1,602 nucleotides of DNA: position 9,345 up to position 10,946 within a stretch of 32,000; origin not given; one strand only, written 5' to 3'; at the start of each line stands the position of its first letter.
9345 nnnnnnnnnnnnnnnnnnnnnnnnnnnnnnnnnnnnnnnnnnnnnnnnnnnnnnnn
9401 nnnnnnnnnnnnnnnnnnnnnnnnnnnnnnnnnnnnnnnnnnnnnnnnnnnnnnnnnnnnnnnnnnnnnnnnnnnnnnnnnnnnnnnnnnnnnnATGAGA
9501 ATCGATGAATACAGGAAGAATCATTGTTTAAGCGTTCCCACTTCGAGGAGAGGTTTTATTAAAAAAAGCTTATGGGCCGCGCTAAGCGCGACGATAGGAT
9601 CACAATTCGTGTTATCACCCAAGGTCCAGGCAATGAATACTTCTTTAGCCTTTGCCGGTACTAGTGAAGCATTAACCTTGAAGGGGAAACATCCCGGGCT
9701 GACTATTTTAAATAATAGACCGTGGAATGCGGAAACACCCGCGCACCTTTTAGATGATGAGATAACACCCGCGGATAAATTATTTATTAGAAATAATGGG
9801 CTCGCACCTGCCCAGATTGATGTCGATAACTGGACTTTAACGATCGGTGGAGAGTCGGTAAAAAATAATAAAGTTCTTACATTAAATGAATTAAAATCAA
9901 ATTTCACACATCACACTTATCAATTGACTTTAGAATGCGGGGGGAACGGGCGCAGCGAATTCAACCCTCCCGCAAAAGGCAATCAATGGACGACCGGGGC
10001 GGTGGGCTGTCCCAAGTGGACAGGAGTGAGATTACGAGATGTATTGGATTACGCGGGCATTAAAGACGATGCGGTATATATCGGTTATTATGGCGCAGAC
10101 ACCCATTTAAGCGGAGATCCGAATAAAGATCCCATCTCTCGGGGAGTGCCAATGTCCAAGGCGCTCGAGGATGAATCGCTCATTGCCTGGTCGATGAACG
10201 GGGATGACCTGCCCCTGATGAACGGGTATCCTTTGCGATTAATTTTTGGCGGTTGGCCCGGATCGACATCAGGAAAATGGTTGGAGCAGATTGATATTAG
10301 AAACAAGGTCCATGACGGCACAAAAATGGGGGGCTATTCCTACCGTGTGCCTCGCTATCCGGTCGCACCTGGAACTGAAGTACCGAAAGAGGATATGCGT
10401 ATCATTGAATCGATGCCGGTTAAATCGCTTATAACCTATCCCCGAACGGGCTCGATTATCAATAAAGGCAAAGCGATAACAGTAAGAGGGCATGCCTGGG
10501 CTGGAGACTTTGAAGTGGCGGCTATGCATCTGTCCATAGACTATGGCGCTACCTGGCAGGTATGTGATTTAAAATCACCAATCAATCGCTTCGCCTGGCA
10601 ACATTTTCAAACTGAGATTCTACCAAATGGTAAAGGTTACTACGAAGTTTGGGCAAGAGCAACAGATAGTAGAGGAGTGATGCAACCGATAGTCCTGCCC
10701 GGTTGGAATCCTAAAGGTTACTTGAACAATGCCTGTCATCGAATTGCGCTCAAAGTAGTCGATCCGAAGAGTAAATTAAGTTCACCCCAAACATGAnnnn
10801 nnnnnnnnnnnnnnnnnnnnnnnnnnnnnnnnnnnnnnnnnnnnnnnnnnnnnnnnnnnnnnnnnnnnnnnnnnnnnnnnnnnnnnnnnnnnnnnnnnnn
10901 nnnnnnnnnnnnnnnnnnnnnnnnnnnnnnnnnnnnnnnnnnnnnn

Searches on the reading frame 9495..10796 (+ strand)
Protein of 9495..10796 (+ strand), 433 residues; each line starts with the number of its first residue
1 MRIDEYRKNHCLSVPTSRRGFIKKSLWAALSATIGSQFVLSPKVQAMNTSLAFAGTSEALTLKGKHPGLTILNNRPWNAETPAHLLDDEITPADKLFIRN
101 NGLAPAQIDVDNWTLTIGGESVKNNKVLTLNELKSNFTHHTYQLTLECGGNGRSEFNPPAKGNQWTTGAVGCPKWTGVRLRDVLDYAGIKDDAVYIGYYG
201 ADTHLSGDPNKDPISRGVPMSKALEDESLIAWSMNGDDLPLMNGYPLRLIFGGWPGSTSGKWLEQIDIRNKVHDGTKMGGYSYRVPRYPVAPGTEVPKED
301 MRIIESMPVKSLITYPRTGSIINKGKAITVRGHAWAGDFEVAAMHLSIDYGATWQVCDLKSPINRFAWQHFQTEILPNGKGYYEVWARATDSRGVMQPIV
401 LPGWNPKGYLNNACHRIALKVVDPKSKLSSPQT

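Call 5: search_protein_families(library=pfam, proteins=[window:9495-10796:+])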
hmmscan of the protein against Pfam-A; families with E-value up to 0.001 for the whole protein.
window:9495-10796:+ (433 aa): 2 families
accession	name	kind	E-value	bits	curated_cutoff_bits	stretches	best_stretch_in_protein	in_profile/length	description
PF00174.25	Oxidored_molyb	-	2e-50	171.1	24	1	105-275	5-167/169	Oxidoreductase molybdopterin binding domain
PF03404.22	Mo-co_dimer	-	2.7e-17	63.5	22.7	1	303-420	3-136/138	Mo-co oxidoreductase dimerisation domain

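Call 40: find_homologous_proteins(query=window:9495-10796:+, max_evalue=1e-80)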
Query window:9495-10796:+ (433 aa): 7998 proteins with E <= 1e-80 among 8000 candidates; the best 120 are listed.
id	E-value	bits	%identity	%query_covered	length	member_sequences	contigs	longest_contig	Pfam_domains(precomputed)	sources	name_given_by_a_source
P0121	1.7e-278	942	92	100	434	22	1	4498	PF00174.26,PF03404.23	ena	-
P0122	9.7e-244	827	81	97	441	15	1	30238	PF00174.26,PF03404.23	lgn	-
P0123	2.4e-199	681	69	97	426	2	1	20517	PF00174.26,PF03404.23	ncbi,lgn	-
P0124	5.7e-197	673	67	97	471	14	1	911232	PF00174.26,PF03404.23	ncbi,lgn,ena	-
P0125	8.7e-196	669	70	94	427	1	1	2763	PF00174.26,PF03404.23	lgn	-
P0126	5.1e-195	667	69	94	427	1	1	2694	PF00174.26,PF03404.23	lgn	-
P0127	5.6e-195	667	70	94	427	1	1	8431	PF00174.26,PF03404.23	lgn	-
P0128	9.9e-195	666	68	94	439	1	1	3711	PF00174.26,PF03404.23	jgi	-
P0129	8.9e-194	663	74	86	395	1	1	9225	PF00174.26,PF03404.23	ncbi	-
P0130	1.1e-193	662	69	94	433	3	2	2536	PF00174.26,PF03404.23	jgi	jgi:sulfite oxidase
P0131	1.3e-193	662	69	94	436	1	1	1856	PF00174.26,PF03404.23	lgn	-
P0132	3.0e-193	661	68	94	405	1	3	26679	PF00174.26,PF03404.23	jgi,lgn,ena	-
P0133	6.0e-193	660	68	94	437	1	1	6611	PF00174.26,PF03404.23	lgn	-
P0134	4.1e-192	657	67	94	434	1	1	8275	PF00174.26,PF03404.23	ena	-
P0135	4.3e-192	657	68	94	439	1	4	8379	PF00174.26,PF03404.23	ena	-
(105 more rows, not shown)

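Call 41: find_encoding_contigs(protein=P0122, flank=5000, max_places=4)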
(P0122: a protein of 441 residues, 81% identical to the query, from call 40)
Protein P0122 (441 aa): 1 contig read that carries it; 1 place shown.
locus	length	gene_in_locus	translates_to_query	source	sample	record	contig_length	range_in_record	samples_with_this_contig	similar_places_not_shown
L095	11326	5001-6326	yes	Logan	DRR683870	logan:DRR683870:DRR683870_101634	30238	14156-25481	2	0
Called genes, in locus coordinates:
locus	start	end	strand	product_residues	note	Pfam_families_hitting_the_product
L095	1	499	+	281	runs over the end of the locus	PF05721:PhyH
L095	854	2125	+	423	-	PF00202:Aminotran_3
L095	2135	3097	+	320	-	PF01073:3Beta_HSD, PF01370:Epimerase, PF02719:Polysacc_synt_2 (weak), PF04321:RmlD_sub_bind, PF05368:NmrA (weak), PF13460:NAD_binding_10, PF16363:GDP_Man_Dehyd, PF07993:NAD_binding_4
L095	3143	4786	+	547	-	PF00890:FAD_binding_2 (faint), PF12831:FAD_oxidored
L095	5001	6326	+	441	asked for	PF00174:Oxidored_molyb, PF03404:Mo-co_dimer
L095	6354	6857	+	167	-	-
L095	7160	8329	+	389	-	PF04909:Amidohydro_2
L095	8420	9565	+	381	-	PF00487:FA_desaturase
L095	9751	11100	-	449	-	PF00884:Sulfatase, PF16347:SGSH_C, PF14707:Sulfatase_C (faint)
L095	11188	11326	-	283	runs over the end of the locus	PF05721:PhyH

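Call 42: find_encoding_contigs(protein=P0121, flank=5000, max_places=4)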
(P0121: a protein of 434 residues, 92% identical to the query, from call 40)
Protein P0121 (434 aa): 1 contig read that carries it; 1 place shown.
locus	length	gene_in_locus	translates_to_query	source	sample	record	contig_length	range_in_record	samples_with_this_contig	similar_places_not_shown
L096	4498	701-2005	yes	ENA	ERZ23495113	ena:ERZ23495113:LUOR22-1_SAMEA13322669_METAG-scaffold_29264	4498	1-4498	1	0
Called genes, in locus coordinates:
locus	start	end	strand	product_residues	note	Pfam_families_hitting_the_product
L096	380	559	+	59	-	-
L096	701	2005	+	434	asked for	PF00174:Oxidored_molyb, PF03404:Mo-co_dimer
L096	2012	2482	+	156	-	-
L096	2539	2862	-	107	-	PF05635:23S_rRNA_IVP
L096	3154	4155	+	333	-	PF01738:DLH (faint), PF00326:Peptidase_S9 (weak), PF05448:AXE1 (weak)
